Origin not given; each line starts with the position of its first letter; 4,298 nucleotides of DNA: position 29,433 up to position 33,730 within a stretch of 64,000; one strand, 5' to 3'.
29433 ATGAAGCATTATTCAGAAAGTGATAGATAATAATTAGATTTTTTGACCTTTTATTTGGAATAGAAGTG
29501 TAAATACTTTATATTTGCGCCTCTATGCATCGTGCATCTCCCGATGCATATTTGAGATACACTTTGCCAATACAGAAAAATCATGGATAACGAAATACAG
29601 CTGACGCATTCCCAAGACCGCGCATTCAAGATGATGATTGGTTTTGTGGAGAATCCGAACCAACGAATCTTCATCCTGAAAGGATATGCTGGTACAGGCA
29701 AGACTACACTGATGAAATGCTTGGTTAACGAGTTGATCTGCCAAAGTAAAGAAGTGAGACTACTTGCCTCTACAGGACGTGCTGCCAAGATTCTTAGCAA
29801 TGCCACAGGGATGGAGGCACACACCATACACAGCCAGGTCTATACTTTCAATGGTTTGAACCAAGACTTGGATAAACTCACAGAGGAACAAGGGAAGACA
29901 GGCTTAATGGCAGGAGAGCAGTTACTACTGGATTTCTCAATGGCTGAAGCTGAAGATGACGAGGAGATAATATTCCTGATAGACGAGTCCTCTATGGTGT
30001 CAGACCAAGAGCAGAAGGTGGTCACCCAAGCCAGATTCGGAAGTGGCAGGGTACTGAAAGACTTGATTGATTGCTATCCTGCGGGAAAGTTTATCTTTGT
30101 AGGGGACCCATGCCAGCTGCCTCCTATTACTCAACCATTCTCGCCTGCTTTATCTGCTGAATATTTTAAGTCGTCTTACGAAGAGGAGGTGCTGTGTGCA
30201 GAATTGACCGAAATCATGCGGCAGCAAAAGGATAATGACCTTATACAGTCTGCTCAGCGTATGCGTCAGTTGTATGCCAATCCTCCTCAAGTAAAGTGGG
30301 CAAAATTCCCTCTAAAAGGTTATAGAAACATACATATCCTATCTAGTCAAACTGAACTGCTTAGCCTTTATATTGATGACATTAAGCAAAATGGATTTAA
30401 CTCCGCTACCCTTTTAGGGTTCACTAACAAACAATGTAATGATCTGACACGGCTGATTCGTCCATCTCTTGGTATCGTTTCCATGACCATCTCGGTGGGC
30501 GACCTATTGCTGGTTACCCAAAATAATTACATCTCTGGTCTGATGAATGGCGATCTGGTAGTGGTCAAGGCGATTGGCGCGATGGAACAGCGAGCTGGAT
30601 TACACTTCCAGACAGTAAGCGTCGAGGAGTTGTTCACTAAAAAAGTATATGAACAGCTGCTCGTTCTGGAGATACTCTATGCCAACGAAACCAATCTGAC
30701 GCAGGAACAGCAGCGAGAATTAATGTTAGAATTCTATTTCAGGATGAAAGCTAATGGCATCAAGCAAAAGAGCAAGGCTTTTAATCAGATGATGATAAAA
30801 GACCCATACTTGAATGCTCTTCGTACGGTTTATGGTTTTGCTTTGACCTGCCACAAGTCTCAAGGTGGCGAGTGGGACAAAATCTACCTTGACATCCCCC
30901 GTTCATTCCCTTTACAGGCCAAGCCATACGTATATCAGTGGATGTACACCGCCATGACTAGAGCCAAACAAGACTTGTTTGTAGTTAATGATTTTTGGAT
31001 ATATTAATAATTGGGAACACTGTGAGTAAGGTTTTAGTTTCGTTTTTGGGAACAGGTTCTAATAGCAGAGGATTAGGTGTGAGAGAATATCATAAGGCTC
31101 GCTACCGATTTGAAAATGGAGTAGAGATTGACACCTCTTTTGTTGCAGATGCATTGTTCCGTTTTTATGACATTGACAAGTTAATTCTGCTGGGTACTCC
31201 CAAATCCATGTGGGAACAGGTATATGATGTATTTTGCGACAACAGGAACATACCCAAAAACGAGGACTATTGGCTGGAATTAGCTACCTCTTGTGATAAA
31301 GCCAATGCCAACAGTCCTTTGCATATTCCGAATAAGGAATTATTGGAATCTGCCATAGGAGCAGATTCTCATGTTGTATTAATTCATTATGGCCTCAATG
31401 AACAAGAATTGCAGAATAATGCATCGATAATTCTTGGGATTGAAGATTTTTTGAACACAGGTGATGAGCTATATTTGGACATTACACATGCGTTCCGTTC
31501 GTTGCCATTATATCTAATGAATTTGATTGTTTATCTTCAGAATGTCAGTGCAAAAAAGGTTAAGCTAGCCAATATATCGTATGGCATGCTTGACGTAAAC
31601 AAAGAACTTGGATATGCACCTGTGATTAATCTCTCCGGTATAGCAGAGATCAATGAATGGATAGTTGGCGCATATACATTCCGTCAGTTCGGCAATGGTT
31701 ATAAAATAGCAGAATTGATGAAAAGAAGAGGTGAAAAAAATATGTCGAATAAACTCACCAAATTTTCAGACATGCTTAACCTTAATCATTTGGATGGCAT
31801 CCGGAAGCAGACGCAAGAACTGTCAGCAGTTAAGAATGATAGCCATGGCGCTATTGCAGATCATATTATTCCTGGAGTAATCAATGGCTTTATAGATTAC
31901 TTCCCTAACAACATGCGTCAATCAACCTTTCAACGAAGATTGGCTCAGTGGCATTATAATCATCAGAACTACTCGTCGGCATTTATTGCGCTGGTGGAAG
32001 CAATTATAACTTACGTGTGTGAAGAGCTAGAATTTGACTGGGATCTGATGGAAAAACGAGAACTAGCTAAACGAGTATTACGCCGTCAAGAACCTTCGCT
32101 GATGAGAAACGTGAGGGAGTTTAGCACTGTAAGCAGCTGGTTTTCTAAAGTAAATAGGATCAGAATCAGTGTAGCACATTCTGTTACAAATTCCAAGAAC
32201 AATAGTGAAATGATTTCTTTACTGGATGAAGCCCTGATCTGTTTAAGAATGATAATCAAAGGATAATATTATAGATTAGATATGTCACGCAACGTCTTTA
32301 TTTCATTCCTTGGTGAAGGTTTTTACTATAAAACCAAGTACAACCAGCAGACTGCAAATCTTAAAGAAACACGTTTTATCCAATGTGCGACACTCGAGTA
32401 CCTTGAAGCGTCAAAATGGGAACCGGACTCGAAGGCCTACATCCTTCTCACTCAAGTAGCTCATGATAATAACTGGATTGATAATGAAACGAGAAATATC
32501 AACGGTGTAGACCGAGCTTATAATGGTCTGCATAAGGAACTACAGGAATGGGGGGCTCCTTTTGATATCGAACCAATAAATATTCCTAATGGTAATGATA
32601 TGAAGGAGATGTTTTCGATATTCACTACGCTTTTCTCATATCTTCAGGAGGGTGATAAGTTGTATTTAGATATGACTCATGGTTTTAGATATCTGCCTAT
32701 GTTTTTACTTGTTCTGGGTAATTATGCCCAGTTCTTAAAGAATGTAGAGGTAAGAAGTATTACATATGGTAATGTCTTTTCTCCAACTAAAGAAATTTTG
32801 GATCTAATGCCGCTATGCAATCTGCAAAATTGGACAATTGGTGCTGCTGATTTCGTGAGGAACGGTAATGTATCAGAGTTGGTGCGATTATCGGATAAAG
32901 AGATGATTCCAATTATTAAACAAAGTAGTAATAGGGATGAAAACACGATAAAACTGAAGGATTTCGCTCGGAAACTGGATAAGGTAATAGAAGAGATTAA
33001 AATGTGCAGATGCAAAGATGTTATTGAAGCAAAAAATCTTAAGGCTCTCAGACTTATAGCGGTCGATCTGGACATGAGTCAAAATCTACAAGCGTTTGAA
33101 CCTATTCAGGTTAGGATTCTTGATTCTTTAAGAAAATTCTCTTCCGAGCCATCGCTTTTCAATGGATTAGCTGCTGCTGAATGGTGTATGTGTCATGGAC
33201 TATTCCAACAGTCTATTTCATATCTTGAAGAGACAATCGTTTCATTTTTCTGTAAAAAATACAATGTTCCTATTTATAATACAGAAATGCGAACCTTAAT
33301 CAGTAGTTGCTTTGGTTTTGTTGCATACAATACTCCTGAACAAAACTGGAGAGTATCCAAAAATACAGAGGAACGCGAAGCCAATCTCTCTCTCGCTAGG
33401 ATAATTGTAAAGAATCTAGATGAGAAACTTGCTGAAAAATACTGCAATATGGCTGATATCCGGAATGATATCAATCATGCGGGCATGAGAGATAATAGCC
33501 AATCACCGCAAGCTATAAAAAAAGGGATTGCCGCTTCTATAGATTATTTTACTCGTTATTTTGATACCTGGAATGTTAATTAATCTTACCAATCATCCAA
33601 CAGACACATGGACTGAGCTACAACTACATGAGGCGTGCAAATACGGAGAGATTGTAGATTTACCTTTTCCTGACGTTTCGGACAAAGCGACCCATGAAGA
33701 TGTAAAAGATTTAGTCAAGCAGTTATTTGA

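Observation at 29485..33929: Separately promoted accessory operon: RecD-like helicase, two CARF-HEPN proteins and a Csx20-like protein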

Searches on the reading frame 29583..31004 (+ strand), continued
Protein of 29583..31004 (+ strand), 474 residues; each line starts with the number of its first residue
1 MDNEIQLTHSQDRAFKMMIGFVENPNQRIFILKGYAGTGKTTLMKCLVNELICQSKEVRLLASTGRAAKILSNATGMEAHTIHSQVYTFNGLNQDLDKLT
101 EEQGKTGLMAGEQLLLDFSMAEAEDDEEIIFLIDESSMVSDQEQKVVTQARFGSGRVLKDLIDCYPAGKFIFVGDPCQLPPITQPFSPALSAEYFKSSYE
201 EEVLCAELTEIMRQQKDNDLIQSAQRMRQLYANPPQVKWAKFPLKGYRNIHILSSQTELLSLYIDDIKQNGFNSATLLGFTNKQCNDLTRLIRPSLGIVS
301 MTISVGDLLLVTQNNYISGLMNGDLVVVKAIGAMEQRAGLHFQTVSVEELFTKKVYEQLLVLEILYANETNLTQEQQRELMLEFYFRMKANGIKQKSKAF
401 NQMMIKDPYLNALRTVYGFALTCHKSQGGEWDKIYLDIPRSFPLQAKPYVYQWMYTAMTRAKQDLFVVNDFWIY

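Call 37: search_solved_structures(query=window:29583-31004:+, max_evalue=0.001)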
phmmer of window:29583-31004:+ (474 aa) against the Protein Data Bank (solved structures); distinct sequences matched with E-value up to 0.001: 10.
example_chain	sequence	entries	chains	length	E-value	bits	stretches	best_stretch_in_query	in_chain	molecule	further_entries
9kwf_B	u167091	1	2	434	1.8e-16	63.2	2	3-93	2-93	Putative deoxyribonuclease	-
8jx6_A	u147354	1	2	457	1.3e-13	53.8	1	25-470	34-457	Deep-Sea Helicase 9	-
3e1s_A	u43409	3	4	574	1.7e-11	46.9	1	26-84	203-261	Exodeoxyribonuclease V, subunit RecD | Exodeoxyribonuclease V, subunit RecD, putative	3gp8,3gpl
3upu_A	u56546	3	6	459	4.5e-10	42.2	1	6-103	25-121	ATP-dependent DNA helicase dda | Dda helicase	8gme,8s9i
8bnv_A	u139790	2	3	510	7e-08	34.9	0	13-71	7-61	AAA family ATPase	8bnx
8bns_A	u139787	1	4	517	3.7e-06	29.3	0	13-76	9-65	AAA ATPase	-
1w36_D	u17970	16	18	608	1.2e-05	27.5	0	419-468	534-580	EXODEOXYRIBONUCLEASE V ALPHA CHAIN | RecBCD enzyme subunit RecD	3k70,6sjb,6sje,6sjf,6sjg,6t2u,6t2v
5ld2_D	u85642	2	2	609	1.2e-05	27.5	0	419-468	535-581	RecBCD enzyme subunit RecD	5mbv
5o6b_A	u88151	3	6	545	0.00076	21.6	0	21-228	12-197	ATP-dependent DNA helicase PIF1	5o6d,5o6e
8xak_A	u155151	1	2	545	0.00077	21.6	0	21-228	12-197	ATP-dependent DNA helicase PIF1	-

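Call 38: search_protein_families(library=pfam, proteins=[L005:8299-10011:+, L001:3199-4998:+, L001:1645-2793:+, L003:1838-4120:+], max_evalue=0.01)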
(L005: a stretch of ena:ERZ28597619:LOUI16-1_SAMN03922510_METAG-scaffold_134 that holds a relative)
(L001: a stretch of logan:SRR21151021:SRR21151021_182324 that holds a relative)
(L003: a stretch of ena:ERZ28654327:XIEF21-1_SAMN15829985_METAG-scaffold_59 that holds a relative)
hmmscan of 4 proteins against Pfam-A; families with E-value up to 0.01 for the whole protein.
L005:8299-10011:+ (571 aa): 0 families

L001:3199-4998:+ (600 aa): 0 families

L001:1645-2793:+ (383 aa): 4 families
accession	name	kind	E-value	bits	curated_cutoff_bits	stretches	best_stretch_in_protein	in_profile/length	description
PF09002.17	Card1_endonuc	-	2.1e-05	24.5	26.4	1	247-350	7-114/136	Card1-like, endonuclease domain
PF23400.1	CARF_Card1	-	0.00096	19.6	24.6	1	8-136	2-136/146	Card1 CARF domain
PF19810.5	HFX_2341_N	-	0.0015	19.4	30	1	7-101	2-99/120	HFX_2341-like, N-terminal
PF02021.23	UPF0102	-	0.0029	18.4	23.6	1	273-305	15-42/80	Uncharacterised protein family UPF0102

L003:1838-4120:+ (761 aa): 1 family
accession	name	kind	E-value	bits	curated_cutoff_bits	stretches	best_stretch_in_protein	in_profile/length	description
PF03787.20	RAMPs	-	6.1e-05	24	22.1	0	71-100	27-56/189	RAMP superfamily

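Call 44: find_related_loci(query=A1, collection=viral_contigs, flank=10000)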
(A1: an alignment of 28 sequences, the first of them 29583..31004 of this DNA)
Query A1 (474 aa) in viral_contigs; peptide patterns used: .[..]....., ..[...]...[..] (x = any residue, [..] = any of these).
71 stretches matched a pattern; 24 encode a relative of the query (tblastn E <= 1e-3); 24 distinct loci.
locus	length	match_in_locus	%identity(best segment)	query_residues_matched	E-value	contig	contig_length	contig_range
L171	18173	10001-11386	33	7-469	9e-67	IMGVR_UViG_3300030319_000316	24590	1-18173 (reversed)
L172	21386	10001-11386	33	7-469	9e-67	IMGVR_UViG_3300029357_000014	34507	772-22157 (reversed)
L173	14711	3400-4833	34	4-469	6e-66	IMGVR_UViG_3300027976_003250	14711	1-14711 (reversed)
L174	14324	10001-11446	29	4-469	2e-64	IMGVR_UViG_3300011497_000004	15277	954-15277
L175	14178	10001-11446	29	4-469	8e-65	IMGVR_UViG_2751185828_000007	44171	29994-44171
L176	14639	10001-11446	29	4-469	3e-64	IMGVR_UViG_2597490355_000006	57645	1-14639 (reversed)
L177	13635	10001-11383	32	7-469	4e-64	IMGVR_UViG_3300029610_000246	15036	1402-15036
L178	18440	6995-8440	30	4-469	5e-63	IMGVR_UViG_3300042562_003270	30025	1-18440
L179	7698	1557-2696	24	5-470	3e-17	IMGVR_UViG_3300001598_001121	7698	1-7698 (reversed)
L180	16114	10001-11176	26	3-461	3e-32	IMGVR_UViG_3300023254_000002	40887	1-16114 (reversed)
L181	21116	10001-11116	22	31-470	2e-12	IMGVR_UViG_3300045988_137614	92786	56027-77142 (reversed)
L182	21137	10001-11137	24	29-470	2e-10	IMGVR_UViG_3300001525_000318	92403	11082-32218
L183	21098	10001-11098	23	29-463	2e-9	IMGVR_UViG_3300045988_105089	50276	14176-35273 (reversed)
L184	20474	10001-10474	26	29-229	3e-9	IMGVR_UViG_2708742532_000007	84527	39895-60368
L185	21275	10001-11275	45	29-471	9e-8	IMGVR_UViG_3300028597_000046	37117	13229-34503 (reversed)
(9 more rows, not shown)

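Call 68: predict_structure(alignment_id=A1)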
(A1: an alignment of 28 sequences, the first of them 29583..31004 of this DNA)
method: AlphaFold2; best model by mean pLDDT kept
length: 474 residues; sequences in the alignment: 28
mean_pLDDT: 82.6   pTM: 0.81
mean pLDDT of the five models: 82.6, 82.4, 79.1, 79.0, 77.5
residues with pLDDT >= 90: 132; 70-90: 282; 50-70: 49; < 50: 11
segments of 3 or more residues with pLDDT < 50: 105-110, 426-428
pLDDT, mean of each block of 10 residues (from residue 1): 70 95 94 86 92 94 81 87 86 73 48 74 84 91 74 88 94 85 79 94 89 65 82 86 87 91 91 81 80 84 82 70 82 91 90 85 78 80 89 87 84 70 58 85 85 83 85 67
secondary structure, 60 per line:
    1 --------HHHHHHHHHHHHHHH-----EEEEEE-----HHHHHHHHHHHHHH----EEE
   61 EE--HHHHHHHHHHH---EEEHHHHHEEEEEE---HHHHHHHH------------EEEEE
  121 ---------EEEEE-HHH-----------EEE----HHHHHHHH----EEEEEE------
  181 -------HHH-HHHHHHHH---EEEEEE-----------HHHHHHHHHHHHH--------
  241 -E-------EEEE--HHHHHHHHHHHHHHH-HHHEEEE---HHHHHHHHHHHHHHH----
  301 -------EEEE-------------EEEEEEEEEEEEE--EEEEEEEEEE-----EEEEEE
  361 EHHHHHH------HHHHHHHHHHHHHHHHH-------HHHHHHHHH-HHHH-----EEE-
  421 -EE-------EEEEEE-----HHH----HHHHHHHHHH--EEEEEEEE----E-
elements in order: H9-23 E29-34 H40-53 E58-62 H65-75 E79-81 H82-86 E87-92 H96-103 E116-120 E130-134 E150-152 H157-164 E169-174 H192-199 E203-208 H220-232 E250-253 H256-270 E275-278 H282-296 E308-311 E325-337 E340-349 E355-361 H362-367 H374-390 H398-406 H408-411 E417-419 E431-436 H449-458 E461-468

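Call 73: fold_search(model_id=the predicted structure, library=pdb)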
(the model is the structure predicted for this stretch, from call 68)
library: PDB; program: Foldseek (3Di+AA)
matches with E <= 10: 1467; with E <= 0.001: 82
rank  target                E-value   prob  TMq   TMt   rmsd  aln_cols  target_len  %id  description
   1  3upu_A                9.2e-23  1.00  0.64  0.68   6.5       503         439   21  Crystal structure of the T4 Phage SF1B Helicase Dda (released 2012-06-20)
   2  8jx6_A                1.0e-22  1.00  0.61  0.64   7.1       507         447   18  Deep-Sea Helicase 9 (DSH9) (released 2023-07-26)
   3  8jx6_B                3.0e-22  1.00  0.60  0.63   7.5       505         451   19  Deep-Sea Helicase 9 (DSH9) (released 2023-07-26)
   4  8s9i_A                4.5e-20  1.00  0.60  0.65   9.7       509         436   19  Crystal structure of the gp32 C-terminal peptide/Dda/dT8 (released 2023-06-28)
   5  3gpl_A                1.6e-17  1.00  0.54  0.50   8.2       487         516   18  Crystal structure of the ternary complex of RecD2 with DNA and ADPNP (released 2009-06-16)
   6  3gp8_A                6.6e-16  1.00  0.56  0.49   8.0       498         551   17  Crystal structure of the binary complex of RecD2 with DNA (released 2009-06-16)
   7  3e1s                  1.1e-15  1.00  0.53  0.49   6.9       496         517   19  Structure of an N-terminal truncation of Deinococcus radiodurans RecD2 (released 2008-08-19)
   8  8gme_D                1.8e-15  1.00  0.60  0.69   6.8       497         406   18  Crystal structure of the gp32-Dda-dT17 complex (released 2023-06-28)
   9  5mbv_D                8.8e-13  1.00  0.50  0.41  10.3       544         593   17  Cryo-EM structure of Lambda Phage protein GamS bound to RecBCD. (released 2017-01-11)
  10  7oar_A                1.3e-12  1.00  0.41  0.44  13.6       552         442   16  Crystal structure of helicase Pif1 from Thermus oshimai in complex with parallel G-quadruplex (released 2022-03-09)
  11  7otj_A                2.0e-12  1.00  0.42  0.45  12.3       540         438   16  Crystal structure of Pif1 helicase from Candida albicans (released 2021-07-07)
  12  9kwf_A                3.2e-12  1.00  0.53  0.74   8.8       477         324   18  Cryo-EM structure of Leptospirillum ferriphilum helicase Dda (released 2025-12-03)
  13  7otj_B                3.2e-12  1.00  0.42  0.45  12.7       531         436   16  Crystal structure of Pif1 helicase from Candida albicans (released 2021-07-07)
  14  9fb8                  1.2e-11  1.00  0.37  0.41  14.2       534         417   18  XChem refined PIF1-x0076 complex (released 2024-09-18)
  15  7lcc_A                1.9e-11  1.00  0.56  0.21  11.1       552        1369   15  Helitron transposase bound to LTS (released 2021-08-25)
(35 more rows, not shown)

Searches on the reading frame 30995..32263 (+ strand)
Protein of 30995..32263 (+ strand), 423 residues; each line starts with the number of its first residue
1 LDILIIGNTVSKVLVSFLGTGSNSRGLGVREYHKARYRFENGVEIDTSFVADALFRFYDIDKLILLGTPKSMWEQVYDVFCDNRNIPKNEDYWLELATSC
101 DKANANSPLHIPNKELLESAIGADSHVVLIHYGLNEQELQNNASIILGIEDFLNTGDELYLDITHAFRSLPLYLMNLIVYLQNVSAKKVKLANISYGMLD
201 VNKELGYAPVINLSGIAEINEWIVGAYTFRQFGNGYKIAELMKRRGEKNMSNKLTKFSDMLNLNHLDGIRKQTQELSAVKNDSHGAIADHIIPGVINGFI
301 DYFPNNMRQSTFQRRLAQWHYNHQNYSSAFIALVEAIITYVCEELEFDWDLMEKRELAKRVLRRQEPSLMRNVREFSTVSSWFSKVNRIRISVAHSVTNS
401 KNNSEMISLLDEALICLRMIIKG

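Call 5: search_protein_families(library=pfam, proteins=[window:30995-32263:+], max_evalue=0.1)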
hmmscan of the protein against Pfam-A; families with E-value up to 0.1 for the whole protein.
window:30995-32263:+ (423 aa): 0 families

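Call 6: search_protein_families(library=ncbifam, proteins=[window:30995-32263:+], max_evalue=0.1)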
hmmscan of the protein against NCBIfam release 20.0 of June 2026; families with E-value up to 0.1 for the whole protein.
window:30995-32263:+ (423 aa): 2 families
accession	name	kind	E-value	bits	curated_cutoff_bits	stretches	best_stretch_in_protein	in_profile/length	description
TIGR02221.1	cas_TM1812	equivalog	4.7e-48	164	76.25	1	13-242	1-217/218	TIGR02221 family CRISPR-associated protein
TIGR02549.2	CRISPR_DxTHG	domain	2e-06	27.7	21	1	159-184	1-26/26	CRISPR-associated DxTHG motif protein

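Call 7: search_protein_families(library=padloc, proteins=[window:30995-32263:+], max_evalue=0.1)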
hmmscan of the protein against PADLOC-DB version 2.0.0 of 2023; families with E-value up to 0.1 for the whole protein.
window:30995-32263:+ (423 aa): 25 families
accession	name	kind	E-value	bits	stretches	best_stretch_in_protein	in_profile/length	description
PDLC01826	CARF2--CARF_HEPN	-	4.2e-122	406.1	1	11-422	2-392/393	-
PDLC01845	CARF2--CARF_HEPN_Unk_f1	-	6.8e-71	237.8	1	11-403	2-398/629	-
PDLC01032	Csx1/Csm6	-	3.1e-69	232.2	1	12-386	3-317/412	CARF+HEPN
PDLC01843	CARF2--CARF_HEPN_CSX20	-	4e-65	218.6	1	11-405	2-361/498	-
PDLC01825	CARF2--CARF_HEPN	-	1e-55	187.3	1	12-405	2-360/382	-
PDLC01345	Csx1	-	1.1e-54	184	1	13-344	1-265/267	CAS-III; associated_signaling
PDLC01824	CARF2--CARF_HEPN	-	4.1e-46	156.1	1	27-413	8-365/376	-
PDLC01621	Csx1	-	1.3e-45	154.5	1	14-396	1-338/340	CAS-III; associated_signaling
PDLC01281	Csx1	-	2.1e-40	136.8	1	13-242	1-190/191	CAS-III; associated_signaling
PDLC01834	CARF2--CARF_HEPN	-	1.7e-29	100.9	1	13-403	4-375/404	-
PDLC01827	CARF2--CARF_HEPN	-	4.1e-29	100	1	11-404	2-367/393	-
PDLC01839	CARF2--CARF_HEPN_CARF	-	2.7e-23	80.5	1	120-400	64-345/518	-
PDLC01844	CARF2--CARF_HEPN_CSX3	-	3.8e-21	73.5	1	27-285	7-215/464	-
PDLC01284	Csx1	-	7.1e-21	73.3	1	89-337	56-254/289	CAS-III; associated_signaling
PDLC01832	CARF2--CARF_HEPN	-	2.9e-19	67.7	2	149-260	99-202/416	-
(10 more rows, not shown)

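Call 56: search_solved_structures(query=window:31022-32263:+, max_evalue=0.01)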
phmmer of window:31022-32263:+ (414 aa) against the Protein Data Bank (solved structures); distinct sequences matched with E-value up to 0.01: 1.
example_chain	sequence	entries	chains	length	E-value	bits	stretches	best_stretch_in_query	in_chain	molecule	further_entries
8y75_A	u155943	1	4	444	0.00035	22.7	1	143-258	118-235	CRISPR-associated protein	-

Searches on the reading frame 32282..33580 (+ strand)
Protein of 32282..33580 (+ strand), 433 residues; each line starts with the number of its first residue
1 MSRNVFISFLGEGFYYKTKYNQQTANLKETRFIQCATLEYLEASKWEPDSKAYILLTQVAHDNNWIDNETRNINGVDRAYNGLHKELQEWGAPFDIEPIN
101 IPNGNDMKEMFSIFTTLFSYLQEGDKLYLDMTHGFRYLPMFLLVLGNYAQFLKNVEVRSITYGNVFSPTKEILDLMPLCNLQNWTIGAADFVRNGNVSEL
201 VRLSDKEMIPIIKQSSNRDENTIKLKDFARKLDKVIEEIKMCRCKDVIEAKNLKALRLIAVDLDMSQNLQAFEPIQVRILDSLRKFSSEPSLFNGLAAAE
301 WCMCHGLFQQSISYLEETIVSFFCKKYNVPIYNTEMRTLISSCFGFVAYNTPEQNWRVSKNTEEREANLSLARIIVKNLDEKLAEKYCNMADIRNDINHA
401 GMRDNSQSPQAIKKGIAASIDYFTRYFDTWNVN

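Call 5: search_protein_families(library=pfam, proteins=[window:32282-33580:+], max_evalue=0.1)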
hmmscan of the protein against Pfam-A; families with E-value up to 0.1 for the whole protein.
window:32282-33580:+ (433 aa): 2 families
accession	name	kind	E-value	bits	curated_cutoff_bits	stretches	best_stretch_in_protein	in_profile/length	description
PF22230.1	Csx1_CARF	-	0.015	16.1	24.7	1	20-143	12-136/163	CRISPR system endoribonuclease Csx1, CARF domain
PF09432.15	THP2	-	0.042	14.4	28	0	205-275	36-103/129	Tho complex subunit THP2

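Call 6: search_protein_families(library=ncbifam, proteins=[window:32282-33580:+], max_evalue=0.1)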
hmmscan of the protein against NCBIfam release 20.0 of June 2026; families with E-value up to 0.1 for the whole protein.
window:32282-33580:+ (433 aa): 2 families
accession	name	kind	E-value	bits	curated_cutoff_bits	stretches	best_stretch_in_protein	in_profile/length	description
TIGR02221.1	cas_TM1812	equivalog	1.1e-24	87.6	76.25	1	5-203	1-216/218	TIGR02221 family CRISPR-associated protein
TIGR02549.2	CRISPR_DxTHG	domain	3.6e-09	36.4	21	1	127-151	1-25/26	CRISPR-associated DxTHG motif protein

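Call 7: search_protein_families(library=padloc, proteins=[window:32282-33580:+], max_evalue=0.1)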
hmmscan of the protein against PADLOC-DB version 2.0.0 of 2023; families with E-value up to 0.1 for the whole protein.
window:32282-33580:+ (433 aa): 35 families (the best 25 are shown)
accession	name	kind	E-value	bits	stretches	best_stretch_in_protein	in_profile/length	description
PDLC01843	CARF2--CARF_HEPN_CSX20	-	1.3e-98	329.1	1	3-426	2-379/498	-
PDLC01824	CARF2--CARF_HEPN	-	5.2e-91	303.9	1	5-428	3-374/376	-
PDLC01032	Csx1/Csm6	-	9.2e-80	266.9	1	3-431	2-374/412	CARF+HEPN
PDLC01621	Csx1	-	7.6e-67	224.3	1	6-402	1-340/340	CAS-III; associated_signaling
PDLC01345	Csx1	-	9.9e-55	184.2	1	5-328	1-267/267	CAS-III; associated_signaling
PDLC01839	CARF2--CARF_HEPN_CARF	-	5e-39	132.5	1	7-406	4-347/518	-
PDLC01844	CARF2--CARF_HEPN_CSX3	-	9.4e-35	118.4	1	6-418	3-366/464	-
PDLC01826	CARF2--CARF_HEPN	-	2.1e-31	107.5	1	5-414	4-379/393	-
PDLC01687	Csx1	-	3e-31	106.5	1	270-426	2-151/152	Csx1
PDLC01281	Csx1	-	3.6e-29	100.1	1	5-203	1-189/191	CAS-III; associated_signaling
PDLC01825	CARF2--CARF_HEPN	-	3.7e-25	86.7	1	94-240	103-254/382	-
PDLC01832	CARF2--CARF_HEPN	-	4.5e-25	86.8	1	2-260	1-235/416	-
PDLC01842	CARF2--CARF_HEPN_CSX16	-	1.3e-22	78.4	1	6-419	3-367/478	-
PDLC01840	CARF2--CARF_HEPN_CARF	-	2.4e-20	70.7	1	94-412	71-382/547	-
PDLC01838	CARF2--CARF_HEPN_CARF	-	8.8e-18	62.2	1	7-247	5-217/522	-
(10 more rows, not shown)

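Call 57: search_solved_structures(query=window:32282-33580:+, max_evalue=0.01)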
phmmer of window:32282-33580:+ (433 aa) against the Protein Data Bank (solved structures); distinct sequences matched with E-value up to 0.01: 0.
